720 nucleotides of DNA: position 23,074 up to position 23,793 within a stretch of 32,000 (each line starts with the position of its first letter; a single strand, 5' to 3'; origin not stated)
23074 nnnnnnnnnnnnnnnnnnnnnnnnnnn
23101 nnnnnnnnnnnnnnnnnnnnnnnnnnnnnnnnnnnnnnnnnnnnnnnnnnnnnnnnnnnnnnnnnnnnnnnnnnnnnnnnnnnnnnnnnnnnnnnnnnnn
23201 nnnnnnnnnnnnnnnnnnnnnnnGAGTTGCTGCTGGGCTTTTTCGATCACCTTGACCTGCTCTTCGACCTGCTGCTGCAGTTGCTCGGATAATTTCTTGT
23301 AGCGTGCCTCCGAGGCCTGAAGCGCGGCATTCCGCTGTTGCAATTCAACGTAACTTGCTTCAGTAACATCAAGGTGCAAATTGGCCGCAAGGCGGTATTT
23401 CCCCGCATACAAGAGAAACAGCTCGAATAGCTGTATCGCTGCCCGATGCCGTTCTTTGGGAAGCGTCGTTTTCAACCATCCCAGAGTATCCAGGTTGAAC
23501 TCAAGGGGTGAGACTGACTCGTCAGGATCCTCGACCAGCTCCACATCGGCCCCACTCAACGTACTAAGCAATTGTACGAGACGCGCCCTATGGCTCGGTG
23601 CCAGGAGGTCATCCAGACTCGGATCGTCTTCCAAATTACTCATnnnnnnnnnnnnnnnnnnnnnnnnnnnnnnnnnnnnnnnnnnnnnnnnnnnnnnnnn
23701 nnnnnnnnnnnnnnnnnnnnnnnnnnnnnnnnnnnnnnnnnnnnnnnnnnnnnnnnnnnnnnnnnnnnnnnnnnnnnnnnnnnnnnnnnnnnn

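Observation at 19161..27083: Operon hard-wiring an MglA-type GTPase to two histidine kinases, a degenerate HD-GYP regulator and a LOV-GGDEF-EAL enzyme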

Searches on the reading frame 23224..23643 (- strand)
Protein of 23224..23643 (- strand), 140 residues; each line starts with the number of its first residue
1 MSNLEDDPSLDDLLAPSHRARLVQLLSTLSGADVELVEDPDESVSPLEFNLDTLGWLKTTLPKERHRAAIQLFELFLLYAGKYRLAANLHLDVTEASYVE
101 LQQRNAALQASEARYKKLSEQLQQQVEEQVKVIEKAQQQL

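Call 39: find_homologous_proteins(query=window:23224-23643:-, max_evalue=0.00001)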
Query window:23224-23643:-: 127 candidates shared short words with the query, none scored E <= 0.00001.
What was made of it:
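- Tried and rejected: It returned nothing (call 39).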

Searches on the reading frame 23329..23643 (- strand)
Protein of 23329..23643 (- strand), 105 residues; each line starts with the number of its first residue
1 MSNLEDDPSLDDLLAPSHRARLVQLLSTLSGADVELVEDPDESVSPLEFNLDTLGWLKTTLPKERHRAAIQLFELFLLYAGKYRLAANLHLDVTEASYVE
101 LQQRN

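Call 44: search_solved_structures(query=A3, max_evalue=10)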
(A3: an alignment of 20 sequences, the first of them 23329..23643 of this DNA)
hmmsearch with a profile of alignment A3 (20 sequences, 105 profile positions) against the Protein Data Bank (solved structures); distinct sequences matched with E-value up to 10: 1.
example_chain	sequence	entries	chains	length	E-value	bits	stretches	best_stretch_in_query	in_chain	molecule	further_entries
1u60_A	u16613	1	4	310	0.54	13.7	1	17-57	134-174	Probable glutaminase ybaS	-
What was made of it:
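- Tried and rejected: A profile search of PDB sequences gave only a chance hit (call 44).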

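Call 49: predict_structure(alignment_id=A3)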
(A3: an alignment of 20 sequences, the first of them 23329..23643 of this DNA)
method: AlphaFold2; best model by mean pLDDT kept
length: 105 residues; sequences in the alignment: 20
mean_pLDDT: 80.4   pTM: 0.67
mean pLDDT of the five models: 80.4, 80.3, 80.2, 77.3, 77.1
residues with pLDDT >= 90: 39; 70-90: 41; 50-70: 22; < 50: 3
segments of 3 or more residues with pLDDT < 50: 1-3
pLDDT, mean of each block of 10 residues (from residue 1): 59 86 92 90 86 89 91 90 73 58 59
secondary structure, 60 per line:
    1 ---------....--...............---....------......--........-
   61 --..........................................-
elements in order: H10-13 H16-30 E34-37 E44-49 E52-59 H63-104
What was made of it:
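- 22516..23643 (-): HK2: sensor-less cytoplasmic histidine kinase (H-box AHEVNTP at 23155-23175) with a family-specific N-terminal alpha-beta3-helix domain (residues 1-105). Its start overlaps the GTPase stop by 8 nt. AF2 model with pLDDT 80 (call 49).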

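Call 52: fold_search(model_id=the predicted structure, library=pdb)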
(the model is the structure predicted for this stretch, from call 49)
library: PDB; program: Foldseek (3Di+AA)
matches with E <= 10: 532; with E <= 0.001: 0
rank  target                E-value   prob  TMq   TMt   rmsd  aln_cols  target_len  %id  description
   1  4wan_A                9.9e-02  0.77  0.38  0.33   7.0        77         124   17  Crystal structure of Msl5 protein in complex with RNA at 1.8 A (released 2014-12-17)
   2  6y2c_A                2.4e-01  0.89  0.39  0.54   4.8        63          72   13  Crystal structure of the third KH domain of FUBP1 (released 2020-03-25)
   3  2hh3_MODEL_1_A        3.5e-01  0.77  0.41  0.56   3.9        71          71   11  Solution structure of the third KH domain of KSRP (released 2007-05-08)
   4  6y24                  3.5e-01  0.33  0.27  0.33   5.7        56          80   25  Crystal structure of fourth KH domain of FUBP1 (released 2020-03-25)
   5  2g0j_C                3.7e-01  0.33  0.31  0.28   6.4        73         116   26  Crystal structure of SMU.848 from Streptococcus mutans (released 2006-08-08)
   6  1j5k_A                4.0e-01  0.23  0.30  0.36   5.4        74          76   11  COMPLEX OF THE KH3 DOMAIN OF HNRNP K WITH A SINGLE_STRANDED 10MER DNA OLIGONUCLEOTIDE (released 2002-07-10)
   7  6i69                  4.8e-01  0.18  0.27  0.29   6.7        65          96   23  Circular permutant of ribosomal protein S6, adding 5aa to C terminal of P97-3, L10A mutant (released 2019-11-27)
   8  7mwq_A                5.1e-01  0.66  0.40  0.23   3.4        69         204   20  Structure of De Novo designed beta sheet heterodimer LHD29A53/B53 (released 2022-01-19)
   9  4uca_B                5.1e-01  0.09  0.23  0.14  10.0        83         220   11  N-terminal globular domain of the RSV Nucleoprotein in complex with C- terminal peptide of the Phosphoprotein (released 2015-08-19)
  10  2yqr_MODEL_1_A        5.4e-01  0.41  0.43  0.39   6.7        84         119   18  Solution structure of the KH domain in KIAA0907 protein (released 2007-10-02)
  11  1k1g_MODEL_1_A        5.4e-01  0.41  0.36  0.32   7.9        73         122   14  STRUCTURAL BASIS FOR RECOGNITION OF THE INTRON BRANCH SITE RNA BY SPLICING FACTOR 1 (released 2001-11-07)
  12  7jil_k                5.4e-01  0.18  0.30  0.29   7.1        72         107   15  70S ribosome Flavobacterium johnsoniae (released 2020-12-02)
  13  6i6e                  5.4e-01  0.16  0.27  0.29   6.7        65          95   23  Circular permutant of ribosomal protein S6, swap strand 1 , L10A mutant (released 2019-11-27)
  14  9hts_B                6.1e-01  0.66  0.36  0.23   5.4        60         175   15  Human KHNYN KH domain (released 2025-02-26)
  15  4uca_A                6.1e-01  0.09  0.24  0.14   9.9        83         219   12  N-terminal globular domain of the RSV Nucleoprotein in complex with C- terminal peptide of the Phosphoprotein (released 2015-08-19)
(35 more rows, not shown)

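Call 98: search_protein_representatives(alignment_id=A3)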
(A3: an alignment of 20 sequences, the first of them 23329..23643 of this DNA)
Query: 20 sequences, 105 profile positions. Proteins with E-value up to 0.001 (for the whole library): 81; up to 1e-10: 14; up to 1e-30: 1. The best 81 are listed.
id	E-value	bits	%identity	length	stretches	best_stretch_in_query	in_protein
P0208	1.0e-39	151.1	-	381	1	1-105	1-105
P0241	1.1e-30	122.1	-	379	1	2-105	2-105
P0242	2.9e-21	91.8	-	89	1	1-74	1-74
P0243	8.9e-20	87.0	-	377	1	1-105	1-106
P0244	1.7e-18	82.9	-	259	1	47-105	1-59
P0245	1.1e-17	80.3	-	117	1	2-86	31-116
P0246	5.2e-17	78.1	-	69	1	1-68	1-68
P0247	5.1e-15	71.7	-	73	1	1-72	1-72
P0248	4.6e-13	65.4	-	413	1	3-105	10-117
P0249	4.2e-12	62.3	-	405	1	3-105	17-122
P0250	1.1e-11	61.0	-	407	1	8-105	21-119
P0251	1.7e-11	60.4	-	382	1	4-105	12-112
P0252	1.8e-11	60.3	-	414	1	3-105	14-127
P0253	5.7e-11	58.7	-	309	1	1-105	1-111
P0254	1.3e-10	57.6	-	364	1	3-105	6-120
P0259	1.7e-09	54.0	-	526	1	4-105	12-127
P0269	1.2e-07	48.0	-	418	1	6-105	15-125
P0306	1.3e-04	38.2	-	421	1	3-105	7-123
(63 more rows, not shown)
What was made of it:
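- Its N-terminal domain is restricted to 81 representatives of this kinase type (call 98).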

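Call 99: find_encoding_contigs(protein=P0259, flank=6000, max_places=2)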
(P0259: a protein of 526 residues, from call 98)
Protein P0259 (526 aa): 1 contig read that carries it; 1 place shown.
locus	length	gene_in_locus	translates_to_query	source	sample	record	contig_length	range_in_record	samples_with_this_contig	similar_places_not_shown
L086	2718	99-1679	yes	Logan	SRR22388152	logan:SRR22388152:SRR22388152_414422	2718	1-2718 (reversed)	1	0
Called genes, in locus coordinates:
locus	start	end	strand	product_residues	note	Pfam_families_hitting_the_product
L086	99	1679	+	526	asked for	PF00512:HisKA (weak), PF02518:HATPase_c, PF00072:Response_reg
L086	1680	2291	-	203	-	PF13489:Methyltransf_23, PF01209:Ubie_methyltran, PF13847:Methyltransf_31, PF08241:Methyltransf_11, PF08242:Methyltransf_12, PF13649:Methyltransf_25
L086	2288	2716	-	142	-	?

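Call 100: find_encoding_contigs(protein=P0248, flank=5000, max_places=2)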
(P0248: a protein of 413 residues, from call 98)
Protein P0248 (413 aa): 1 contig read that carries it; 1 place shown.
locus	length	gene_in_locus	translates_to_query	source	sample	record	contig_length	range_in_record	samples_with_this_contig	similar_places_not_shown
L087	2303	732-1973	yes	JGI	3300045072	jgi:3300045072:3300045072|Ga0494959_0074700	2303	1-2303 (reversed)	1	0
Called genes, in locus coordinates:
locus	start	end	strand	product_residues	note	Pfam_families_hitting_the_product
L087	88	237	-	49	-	-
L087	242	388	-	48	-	-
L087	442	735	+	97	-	-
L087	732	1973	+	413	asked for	PF02518:HATPase_c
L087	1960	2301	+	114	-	?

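Call 101: find_encoding_contigs(protein=P0269, flank=5000, max_places=2)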
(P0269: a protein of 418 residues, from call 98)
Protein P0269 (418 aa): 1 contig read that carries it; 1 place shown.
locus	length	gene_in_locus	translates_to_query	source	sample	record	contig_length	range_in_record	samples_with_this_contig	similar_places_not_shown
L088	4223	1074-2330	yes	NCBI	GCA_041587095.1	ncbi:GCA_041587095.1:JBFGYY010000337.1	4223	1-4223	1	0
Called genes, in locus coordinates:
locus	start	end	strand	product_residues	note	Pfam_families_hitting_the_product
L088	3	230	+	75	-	?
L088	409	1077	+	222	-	PF00025:Arf (weak)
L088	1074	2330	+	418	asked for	PF00512:HisKA (faint), PF14501:HATPase_c_5 (weak), PF02518:HATPase_c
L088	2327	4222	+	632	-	?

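Call 102: find_encoding_contigs(protein=P0306, flank=5000, max_places=2)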
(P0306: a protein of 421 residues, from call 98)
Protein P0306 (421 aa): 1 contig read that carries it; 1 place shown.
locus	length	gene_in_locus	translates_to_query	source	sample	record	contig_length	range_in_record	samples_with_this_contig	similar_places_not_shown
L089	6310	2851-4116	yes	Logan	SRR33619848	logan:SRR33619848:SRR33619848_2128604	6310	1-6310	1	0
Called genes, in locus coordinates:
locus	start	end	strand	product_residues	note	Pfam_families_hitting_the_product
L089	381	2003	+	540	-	PF00563:EAL, PF00072:Response_reg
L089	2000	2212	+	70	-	-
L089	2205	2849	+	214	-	PF00025:Arf (weak)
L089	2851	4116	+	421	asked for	PF02518:HATPase_c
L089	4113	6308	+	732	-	?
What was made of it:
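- Two of three loci found through that domain alone again have the GTPase immediately upstream (calls 101, 102). A reciprocal search starting from the kinase's N-terminal domain recovers the GTPase next door (calls 98, 101, 102).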
